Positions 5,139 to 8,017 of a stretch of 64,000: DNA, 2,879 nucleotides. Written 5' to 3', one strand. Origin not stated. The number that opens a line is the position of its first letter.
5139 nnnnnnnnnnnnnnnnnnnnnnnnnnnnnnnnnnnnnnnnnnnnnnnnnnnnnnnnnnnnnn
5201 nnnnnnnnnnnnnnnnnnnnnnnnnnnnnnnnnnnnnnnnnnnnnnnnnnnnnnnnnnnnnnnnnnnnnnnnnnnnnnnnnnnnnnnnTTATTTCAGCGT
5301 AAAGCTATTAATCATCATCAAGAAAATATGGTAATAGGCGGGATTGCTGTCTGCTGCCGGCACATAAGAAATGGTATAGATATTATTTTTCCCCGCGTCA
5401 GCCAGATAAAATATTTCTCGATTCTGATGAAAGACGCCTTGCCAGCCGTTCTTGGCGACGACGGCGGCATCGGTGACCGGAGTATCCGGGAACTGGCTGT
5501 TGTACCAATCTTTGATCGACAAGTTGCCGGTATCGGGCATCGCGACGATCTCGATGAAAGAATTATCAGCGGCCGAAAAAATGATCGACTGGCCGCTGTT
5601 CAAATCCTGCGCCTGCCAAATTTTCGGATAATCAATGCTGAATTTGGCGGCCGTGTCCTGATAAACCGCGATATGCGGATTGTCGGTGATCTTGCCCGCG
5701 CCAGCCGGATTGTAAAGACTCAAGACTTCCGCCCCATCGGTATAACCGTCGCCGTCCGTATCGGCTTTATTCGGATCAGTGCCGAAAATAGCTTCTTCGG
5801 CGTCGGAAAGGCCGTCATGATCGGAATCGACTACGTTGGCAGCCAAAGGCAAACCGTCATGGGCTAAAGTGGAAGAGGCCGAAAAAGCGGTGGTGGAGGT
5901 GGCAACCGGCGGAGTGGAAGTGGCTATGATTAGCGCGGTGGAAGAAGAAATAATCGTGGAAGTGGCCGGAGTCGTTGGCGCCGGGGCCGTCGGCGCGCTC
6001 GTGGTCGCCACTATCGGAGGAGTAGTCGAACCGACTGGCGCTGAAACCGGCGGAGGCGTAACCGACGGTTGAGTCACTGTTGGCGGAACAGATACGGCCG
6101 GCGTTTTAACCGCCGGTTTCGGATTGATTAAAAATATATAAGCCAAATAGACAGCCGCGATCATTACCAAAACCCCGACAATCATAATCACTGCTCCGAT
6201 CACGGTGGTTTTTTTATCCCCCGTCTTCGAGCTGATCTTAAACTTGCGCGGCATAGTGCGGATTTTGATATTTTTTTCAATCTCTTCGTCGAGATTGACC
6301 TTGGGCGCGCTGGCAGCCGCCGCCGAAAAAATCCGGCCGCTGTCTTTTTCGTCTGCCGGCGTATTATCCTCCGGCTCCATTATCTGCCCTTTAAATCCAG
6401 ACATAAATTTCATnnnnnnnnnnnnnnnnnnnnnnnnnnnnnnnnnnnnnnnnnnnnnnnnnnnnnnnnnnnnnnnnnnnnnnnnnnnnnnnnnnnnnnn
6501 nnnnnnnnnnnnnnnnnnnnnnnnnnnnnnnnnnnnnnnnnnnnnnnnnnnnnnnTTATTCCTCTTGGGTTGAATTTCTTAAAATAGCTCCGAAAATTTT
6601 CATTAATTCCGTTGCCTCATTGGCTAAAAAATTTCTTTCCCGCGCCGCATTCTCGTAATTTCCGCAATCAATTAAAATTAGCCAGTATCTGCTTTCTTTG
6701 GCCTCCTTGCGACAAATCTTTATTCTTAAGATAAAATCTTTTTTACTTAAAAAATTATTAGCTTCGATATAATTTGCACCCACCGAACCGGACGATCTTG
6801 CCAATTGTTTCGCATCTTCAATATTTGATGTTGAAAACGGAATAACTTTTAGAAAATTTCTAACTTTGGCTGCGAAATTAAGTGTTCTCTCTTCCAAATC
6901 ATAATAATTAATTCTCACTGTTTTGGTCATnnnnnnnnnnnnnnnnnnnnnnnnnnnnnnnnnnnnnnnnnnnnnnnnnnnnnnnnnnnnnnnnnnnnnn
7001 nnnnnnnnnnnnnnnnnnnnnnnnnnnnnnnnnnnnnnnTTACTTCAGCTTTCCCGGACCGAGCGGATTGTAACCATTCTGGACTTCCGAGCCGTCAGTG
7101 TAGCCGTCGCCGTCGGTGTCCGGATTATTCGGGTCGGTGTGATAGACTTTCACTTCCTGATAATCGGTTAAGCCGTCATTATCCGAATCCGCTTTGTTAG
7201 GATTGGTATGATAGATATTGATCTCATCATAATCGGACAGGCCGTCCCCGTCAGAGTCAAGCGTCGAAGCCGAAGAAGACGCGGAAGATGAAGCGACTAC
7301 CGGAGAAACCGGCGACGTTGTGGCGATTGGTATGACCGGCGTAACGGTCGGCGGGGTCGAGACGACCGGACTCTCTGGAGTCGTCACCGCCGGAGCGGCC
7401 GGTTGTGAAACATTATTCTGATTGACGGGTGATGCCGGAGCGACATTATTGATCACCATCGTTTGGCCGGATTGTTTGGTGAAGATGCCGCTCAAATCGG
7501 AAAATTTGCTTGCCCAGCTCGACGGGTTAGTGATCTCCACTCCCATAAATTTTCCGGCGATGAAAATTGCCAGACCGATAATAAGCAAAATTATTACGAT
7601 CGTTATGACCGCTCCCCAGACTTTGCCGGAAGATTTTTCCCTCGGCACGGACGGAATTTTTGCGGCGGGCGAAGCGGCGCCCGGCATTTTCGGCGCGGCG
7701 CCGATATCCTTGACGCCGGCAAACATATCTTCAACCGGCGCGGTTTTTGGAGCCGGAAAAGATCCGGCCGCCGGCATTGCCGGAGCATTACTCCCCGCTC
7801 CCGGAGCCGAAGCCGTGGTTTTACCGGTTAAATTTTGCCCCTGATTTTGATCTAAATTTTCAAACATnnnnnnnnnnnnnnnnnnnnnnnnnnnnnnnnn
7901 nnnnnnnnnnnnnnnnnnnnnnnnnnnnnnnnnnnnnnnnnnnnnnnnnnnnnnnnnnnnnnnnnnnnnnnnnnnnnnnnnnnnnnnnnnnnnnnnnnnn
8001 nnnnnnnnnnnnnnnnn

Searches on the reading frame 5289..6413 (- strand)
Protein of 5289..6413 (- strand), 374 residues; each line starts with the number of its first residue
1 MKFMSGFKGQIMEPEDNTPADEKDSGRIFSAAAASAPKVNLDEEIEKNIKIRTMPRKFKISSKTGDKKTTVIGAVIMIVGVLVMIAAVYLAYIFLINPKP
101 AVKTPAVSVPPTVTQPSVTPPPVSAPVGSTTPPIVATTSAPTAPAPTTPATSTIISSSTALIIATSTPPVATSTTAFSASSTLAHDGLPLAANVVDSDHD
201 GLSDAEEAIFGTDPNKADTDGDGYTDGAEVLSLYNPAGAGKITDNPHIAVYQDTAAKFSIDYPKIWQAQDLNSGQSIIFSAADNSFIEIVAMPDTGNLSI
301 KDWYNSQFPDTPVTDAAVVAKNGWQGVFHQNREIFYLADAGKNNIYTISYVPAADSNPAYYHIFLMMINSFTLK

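Call 38: search_protein_families(library=pfam, proteins=[window:5289-6413:-], max_evalue=0.1)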
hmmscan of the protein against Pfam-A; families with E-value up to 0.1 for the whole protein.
window:5289-6413:- (374 aa): 5 families
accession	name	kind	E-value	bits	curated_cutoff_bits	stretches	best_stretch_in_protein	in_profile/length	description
PF18884.5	TSP3_bac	-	5.9e-12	45.6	25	2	196-217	1-22/22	Bacterial TSP3 repeat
PF01789.22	PsbP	-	0.0043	17.5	23.5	1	249-281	4-36/155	PsbP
PF07155.17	ECF-ribofla_trS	-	0.01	16.3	26.7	1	66-115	100-155/172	ECF-type riboflavin transporter, S component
PF17503.7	DUF5435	-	0.044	13.8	27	0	24-91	130-199/205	Family of unknown function (DUF5435)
PF03495.19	Binary_toxB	-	0.07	13.8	25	0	206-232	36-62/78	Clostridial binary toxin B/anthrax toxin PA Ca-binding domain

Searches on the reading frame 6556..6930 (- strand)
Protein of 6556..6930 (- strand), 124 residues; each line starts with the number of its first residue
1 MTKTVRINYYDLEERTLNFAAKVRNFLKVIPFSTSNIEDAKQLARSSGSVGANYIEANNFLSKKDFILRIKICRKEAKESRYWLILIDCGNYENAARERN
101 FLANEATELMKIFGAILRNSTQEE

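Call 38: search_protein_families(library=pfam, proteins=[window:6556-6930:-], max_evalue=0.1)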
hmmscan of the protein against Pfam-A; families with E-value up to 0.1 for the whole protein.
window:6556-6930:- (124 aa): 1 family
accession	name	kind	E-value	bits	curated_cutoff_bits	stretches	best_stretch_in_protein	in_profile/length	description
PF05635.17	23S_rRNA_IVP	-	1.1e-11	45.3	33.8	1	15-112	8-103/106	23S rRNA-intervening sequence protein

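Call 55: find_homologous_proteins(query=window:6556-6930:-, max_evalue=1e-8)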
Query window:6556-6930:- (124 aa): 8000 proteins with E <= 1e-8 among 8000 candidates; the best 120 are listed.
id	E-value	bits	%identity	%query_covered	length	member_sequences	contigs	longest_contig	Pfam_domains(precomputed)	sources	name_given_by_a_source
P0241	7.5e-74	263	100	100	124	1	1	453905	PF05635.18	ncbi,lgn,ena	-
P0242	1.3e-45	172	72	94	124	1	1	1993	PF05635.18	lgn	-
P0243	4.4e-45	170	71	94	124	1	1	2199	PF05635.18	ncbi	ncbi:MAG: four helix bundle protein [Patescibacteria group bacterium]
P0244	2.5e-43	164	70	94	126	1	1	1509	PF05635.18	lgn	-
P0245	3.6e-43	164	65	97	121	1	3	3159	PF05635.18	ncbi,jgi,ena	-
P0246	7.9e-43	163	67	97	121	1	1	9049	PF05635.18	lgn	-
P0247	8.3e-43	163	68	98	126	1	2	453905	PF05635.18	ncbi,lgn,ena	-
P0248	9.6e-43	163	71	94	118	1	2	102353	PF05635.18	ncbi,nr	ncbi:MAG: four helix bundle protein [Patescibacteria group bacterium]|nr:four helix bundle protein [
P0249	9.8e-43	162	66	97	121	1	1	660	PF05635.18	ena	-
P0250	2.0e-42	161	66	97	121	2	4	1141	PF05635.18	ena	-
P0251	3.3e-42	161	68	90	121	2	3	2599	PF05635.18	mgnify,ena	mgnify:FL=1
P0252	3.4e-42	161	64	97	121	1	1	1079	PF05635.18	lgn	-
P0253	3.7e-42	161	64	97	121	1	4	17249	PF05635.18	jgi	-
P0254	3.9e-42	161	67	97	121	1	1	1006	PF05635.18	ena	-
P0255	4.1e-42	161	73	90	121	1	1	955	PF05635.18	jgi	jgi:four helix bundle protein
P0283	4.0e-41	157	65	97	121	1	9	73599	PF05635.18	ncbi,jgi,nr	ncbi:MAG: four helix bundle protein [Deltaproteobacteria bacterium]|nr:four helix bundle protein [De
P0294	9.1e-41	156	66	97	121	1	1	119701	PF05635.18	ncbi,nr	ncbi:MAG: four helix bundle protein [Syntrophaceae bacterium]|nr:four helix bundle protein [Syntroph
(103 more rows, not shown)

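Call 56: find_encoding_contigs(protein=P0248, flank=1500, max_places=3)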
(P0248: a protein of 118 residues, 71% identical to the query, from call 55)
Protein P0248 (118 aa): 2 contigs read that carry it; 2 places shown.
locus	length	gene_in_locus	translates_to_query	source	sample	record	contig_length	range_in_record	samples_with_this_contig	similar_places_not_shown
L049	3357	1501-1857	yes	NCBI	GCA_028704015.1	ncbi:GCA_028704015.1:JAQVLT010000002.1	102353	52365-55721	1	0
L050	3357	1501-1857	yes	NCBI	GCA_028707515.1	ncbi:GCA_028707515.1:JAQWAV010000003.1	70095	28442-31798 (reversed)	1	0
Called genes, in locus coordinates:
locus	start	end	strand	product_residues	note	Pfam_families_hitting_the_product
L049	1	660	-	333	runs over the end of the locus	PF00150:Cellulase (weak), PF02449:Glyco_hydro_42 (faint)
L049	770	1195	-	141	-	PF18895:T4SS_pilin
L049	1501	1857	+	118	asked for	PF05635:23S_rRNA_IVP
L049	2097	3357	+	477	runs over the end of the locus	PF01943:Polysacc_synt, PF03023:MurJ (weak), PF13440:Polysacc_synt_3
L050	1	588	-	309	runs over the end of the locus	PF00150:Cellulase (weak), PF02449:Glyco_hydro_42 (faint)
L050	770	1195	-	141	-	PF18895:T4SS_pilin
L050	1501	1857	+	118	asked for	PF05635:23S_rRNA_IVP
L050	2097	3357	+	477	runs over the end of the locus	PF01943:Polysacc_synt, PF03023:MurJ (weak), PF13440:Polysacc_synt_3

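Call 57: find_encoding_contigs(protein=P0283, flank=1500, max_places=4)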
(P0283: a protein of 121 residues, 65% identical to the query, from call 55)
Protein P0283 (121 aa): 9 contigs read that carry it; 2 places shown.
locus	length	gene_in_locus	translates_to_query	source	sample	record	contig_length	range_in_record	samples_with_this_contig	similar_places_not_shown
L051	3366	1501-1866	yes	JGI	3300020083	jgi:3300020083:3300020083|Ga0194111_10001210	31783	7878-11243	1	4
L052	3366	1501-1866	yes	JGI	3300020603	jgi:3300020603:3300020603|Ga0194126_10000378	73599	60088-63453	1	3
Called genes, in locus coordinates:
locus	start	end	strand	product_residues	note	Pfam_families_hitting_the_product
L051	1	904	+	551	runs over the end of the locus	PF01642:MM_CoA_mutase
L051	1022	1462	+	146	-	PF02310:B12-binding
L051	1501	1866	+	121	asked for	PF05635:23S_rRNA_IVP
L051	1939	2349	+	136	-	PF00903:Glyoxalase, PF13468:Glyoxalase_3 (weak), PF13669:Glyoxalase_4, PF18029:Glyoxalase_6 (weak)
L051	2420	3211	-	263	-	PF02596:DUF169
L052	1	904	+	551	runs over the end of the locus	PF01642:MM_CoA_mutase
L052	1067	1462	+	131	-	PF02310:B12-binding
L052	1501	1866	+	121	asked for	PF05635:23S_rRNA_IVP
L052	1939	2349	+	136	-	PF00903:Glyoxalase, PF13468:Glyoxalase_3 (weak), PF13669:Glyoxalase_4, PF18029:Glyoxalase_6 (weak)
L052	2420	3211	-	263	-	PF02596:DUF169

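Call 60: search_protein_families(library=ncbifam, proteins=[window:6556-6930:-], max_evalue=0.001)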
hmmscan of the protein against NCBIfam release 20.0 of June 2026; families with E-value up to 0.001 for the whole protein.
window:6556-6930:- (124 aa): 1 family
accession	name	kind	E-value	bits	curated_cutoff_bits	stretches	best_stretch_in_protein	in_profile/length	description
TIGR02436.1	TIGR02436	subfamily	7.8e-19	67.9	24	1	14-119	3-107/109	four helix bundle protein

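Call 81: find_encoding_contigs(protein=P0294, flank=1500, max_places=3)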
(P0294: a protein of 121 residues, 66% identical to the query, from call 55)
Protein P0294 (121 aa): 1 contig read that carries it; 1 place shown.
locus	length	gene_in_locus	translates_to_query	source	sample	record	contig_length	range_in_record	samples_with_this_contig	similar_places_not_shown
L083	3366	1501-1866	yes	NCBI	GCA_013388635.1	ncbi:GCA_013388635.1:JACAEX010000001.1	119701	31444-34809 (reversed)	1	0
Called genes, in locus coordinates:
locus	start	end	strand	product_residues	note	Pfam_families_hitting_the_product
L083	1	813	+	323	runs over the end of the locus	PF00941:FAD_binding_5, PF03450:CO_deh_flav_C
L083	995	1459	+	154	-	PF00111:Fer2, PF01799:Fer2_2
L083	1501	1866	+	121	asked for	PF05635:23S_rRNA_IVP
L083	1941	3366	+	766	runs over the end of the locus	PF01315:Ald_Xan_dh_C, PF02738:MoCoBD_1, PF20256:MoCoBD_2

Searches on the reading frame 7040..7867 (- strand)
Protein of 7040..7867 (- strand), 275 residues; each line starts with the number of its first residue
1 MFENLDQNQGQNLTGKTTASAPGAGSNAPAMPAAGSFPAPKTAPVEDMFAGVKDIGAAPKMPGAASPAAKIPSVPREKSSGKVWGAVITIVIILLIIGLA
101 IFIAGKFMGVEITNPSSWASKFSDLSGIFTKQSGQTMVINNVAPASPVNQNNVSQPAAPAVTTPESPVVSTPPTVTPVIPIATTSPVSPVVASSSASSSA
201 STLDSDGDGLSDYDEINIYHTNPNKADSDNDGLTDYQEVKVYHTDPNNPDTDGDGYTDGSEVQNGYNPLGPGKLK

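Call 38: search_protein_families(library=pfam, proteins=[window:7040-7867:-], max_evalue=0.1)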
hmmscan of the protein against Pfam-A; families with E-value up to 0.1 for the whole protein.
window:7040-7867:- (275 aa): 2 families
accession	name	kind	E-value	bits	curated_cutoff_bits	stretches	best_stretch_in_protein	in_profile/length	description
PF18884.5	TSP3_bac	-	6.8e-25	87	25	3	204-226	1-22/22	Bacterial TSP3 repeat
PF03495.19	Binary_toxB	-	1.7e-05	25.4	25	1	204-263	2-61/78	Clostridial binary toxin B/anthrax toxin PA Ca-binding domain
